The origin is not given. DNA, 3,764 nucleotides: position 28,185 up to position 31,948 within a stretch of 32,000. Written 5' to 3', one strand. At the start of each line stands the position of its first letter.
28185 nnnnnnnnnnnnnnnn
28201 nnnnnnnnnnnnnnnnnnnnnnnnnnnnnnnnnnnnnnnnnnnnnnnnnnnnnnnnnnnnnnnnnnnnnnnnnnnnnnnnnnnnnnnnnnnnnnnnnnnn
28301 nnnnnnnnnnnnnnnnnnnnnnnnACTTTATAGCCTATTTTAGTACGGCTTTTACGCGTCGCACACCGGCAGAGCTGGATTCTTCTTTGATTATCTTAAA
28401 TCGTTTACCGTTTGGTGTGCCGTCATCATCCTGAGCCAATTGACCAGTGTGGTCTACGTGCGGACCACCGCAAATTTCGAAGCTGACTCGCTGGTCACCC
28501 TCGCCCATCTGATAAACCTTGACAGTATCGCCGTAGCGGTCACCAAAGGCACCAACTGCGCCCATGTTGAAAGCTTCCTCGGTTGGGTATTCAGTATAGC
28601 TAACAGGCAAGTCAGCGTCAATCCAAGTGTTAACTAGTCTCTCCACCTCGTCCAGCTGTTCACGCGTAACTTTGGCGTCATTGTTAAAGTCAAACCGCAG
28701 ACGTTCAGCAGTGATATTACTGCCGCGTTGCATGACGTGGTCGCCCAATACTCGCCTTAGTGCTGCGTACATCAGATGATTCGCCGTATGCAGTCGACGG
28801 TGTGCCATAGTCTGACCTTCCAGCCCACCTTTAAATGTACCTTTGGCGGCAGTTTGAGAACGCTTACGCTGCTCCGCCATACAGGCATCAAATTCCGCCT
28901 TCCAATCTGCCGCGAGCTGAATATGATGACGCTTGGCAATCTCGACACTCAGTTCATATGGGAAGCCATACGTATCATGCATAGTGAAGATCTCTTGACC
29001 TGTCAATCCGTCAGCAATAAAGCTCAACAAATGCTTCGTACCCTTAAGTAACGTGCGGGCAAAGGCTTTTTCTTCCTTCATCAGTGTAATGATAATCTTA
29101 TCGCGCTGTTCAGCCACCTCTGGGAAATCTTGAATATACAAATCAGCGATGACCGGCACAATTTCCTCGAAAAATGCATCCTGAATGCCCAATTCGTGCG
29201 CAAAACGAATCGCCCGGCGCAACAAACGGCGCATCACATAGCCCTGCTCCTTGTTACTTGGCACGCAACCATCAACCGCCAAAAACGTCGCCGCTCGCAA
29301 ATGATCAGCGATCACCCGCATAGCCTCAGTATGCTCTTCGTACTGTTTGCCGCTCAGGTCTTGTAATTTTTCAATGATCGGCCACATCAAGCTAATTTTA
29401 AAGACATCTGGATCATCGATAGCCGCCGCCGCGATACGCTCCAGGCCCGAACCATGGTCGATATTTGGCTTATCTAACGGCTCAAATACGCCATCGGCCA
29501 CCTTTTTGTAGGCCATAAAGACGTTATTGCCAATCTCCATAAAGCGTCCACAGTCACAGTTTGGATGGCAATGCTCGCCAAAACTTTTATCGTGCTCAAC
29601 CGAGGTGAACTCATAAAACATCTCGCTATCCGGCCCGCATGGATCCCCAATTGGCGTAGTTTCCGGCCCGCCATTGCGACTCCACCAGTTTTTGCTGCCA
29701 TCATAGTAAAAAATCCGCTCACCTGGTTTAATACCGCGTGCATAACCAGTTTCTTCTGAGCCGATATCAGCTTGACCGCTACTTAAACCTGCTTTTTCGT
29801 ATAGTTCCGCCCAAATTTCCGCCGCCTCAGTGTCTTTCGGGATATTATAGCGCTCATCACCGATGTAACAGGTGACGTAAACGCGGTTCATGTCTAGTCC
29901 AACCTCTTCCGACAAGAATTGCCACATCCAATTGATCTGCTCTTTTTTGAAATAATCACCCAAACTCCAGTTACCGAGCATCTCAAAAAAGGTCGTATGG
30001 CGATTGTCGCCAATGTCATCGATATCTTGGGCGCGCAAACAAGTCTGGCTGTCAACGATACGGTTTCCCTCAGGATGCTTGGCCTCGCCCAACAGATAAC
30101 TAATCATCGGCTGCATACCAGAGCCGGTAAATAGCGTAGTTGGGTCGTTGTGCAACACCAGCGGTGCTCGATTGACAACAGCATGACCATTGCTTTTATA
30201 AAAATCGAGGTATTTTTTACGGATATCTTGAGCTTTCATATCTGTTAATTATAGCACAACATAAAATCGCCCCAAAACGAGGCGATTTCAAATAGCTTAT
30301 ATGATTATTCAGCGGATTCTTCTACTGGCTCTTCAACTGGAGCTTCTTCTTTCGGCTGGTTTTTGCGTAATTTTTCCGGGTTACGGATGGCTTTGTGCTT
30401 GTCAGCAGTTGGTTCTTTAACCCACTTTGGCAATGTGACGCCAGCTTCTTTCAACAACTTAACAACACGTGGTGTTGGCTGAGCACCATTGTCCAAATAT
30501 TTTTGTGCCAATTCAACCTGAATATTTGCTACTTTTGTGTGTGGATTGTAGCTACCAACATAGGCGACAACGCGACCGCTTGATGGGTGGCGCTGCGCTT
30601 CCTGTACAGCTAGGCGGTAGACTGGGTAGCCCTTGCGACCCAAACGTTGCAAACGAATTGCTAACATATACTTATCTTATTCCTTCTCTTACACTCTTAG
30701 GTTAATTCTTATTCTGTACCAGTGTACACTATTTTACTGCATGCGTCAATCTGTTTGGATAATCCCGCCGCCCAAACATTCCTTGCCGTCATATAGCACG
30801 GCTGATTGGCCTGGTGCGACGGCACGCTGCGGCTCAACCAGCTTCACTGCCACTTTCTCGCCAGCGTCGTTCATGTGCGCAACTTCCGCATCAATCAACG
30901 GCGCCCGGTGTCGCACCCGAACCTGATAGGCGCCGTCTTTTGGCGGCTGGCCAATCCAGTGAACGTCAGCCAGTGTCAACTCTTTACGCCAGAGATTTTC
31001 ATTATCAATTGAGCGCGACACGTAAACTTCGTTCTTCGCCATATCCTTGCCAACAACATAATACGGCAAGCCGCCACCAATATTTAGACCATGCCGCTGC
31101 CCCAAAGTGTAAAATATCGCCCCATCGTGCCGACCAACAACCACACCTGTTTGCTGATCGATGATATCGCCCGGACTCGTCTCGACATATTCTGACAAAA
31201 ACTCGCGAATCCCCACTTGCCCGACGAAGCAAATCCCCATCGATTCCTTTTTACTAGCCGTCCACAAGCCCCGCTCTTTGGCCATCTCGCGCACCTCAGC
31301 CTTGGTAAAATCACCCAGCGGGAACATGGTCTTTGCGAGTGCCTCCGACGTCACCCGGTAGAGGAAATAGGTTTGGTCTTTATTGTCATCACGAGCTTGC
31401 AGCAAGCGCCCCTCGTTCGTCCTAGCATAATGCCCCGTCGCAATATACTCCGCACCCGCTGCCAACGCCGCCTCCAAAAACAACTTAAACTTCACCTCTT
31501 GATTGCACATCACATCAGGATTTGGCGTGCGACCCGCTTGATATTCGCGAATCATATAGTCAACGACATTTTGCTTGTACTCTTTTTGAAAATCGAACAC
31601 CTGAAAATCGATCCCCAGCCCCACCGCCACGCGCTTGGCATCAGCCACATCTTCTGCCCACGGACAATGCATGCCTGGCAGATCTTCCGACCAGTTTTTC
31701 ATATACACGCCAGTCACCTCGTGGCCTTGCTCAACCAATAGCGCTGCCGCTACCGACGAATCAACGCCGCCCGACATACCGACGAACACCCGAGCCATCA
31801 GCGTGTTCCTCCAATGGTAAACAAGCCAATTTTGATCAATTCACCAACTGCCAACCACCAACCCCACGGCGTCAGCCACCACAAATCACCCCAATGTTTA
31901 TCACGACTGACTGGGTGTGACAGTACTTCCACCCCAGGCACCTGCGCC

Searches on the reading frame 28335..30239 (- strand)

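Call 37: search_protein_families(library=pfam, proteins=[window:28335-30239:-], max_evalue=0.001)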
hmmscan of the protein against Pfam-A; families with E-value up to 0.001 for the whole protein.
window:28335-30239:- (634 aa): 2 families
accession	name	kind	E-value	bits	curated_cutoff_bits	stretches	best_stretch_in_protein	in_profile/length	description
PF01411.24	tRNA-synt_2c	-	1.4e-116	390.7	30.3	1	5-493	1-459/552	tRNA synthetases class II (A)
PF07973.19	tRNA_SAD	-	6.4e-10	39.3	24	1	573-629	1-43/44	Threonyl and Alanyl tRNA synthetase second additional domain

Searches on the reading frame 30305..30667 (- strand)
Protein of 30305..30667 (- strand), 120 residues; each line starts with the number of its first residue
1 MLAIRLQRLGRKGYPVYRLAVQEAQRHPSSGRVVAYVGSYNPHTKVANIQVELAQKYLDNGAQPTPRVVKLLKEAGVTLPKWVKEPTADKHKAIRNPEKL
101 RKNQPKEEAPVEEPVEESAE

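Call 37: search_protein_families(library=pfam, proteins=[window:30305-30667:-], max_evalue=0.001)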
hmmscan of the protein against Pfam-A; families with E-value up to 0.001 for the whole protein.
window:30305-30667:- (120 aa): 1 family
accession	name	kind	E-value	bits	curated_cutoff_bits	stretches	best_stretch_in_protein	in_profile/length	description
PF00886.24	Ribosomal_S16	-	1.6e-12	47.6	27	1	8-65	1-62/62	Ribosomal protein S16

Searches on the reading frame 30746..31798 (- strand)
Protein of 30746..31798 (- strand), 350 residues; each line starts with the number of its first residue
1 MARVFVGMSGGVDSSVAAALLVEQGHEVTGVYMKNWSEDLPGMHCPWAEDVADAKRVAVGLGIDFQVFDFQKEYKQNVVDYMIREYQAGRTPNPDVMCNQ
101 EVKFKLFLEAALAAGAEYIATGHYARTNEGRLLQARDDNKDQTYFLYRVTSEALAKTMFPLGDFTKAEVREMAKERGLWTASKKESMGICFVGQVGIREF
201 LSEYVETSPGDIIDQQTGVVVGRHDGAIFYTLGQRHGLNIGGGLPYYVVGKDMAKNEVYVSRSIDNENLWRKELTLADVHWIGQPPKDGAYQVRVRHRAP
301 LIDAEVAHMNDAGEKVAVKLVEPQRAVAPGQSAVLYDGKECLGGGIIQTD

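Call 37: search_protein_families(library=pfam, proteins=[window:30746-31798:-], max_evalue=0.001)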
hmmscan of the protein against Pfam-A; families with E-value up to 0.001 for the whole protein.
window:30746-31798:- (350 aa): 5 families
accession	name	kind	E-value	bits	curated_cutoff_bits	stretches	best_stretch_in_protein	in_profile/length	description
PF03054.22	tRNA_Me_trans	-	1.8e-78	263.3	20.6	1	3-193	2-201/202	tRNA methyl transferase HUP domain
PF20259.3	tRNA_Me_trans_M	-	2.5e-24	85.1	27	1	199-262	2-66/66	tRNA methyl transferase PRC-barrel domain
PF20258.4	tRNA_Me_trans_C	-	4.9e-23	81.7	20.6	1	272-347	2-77/77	Aminomethyltransferase beta-barrel domain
PF02540.23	NAD_synthase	-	2.3e-07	30.7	21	1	3-177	20-167/242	NAD synthase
PF02568.20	ThiI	-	0.00011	22.3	20.5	1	4-73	6-75/197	Thiamine biosynthesis protein (ThiI)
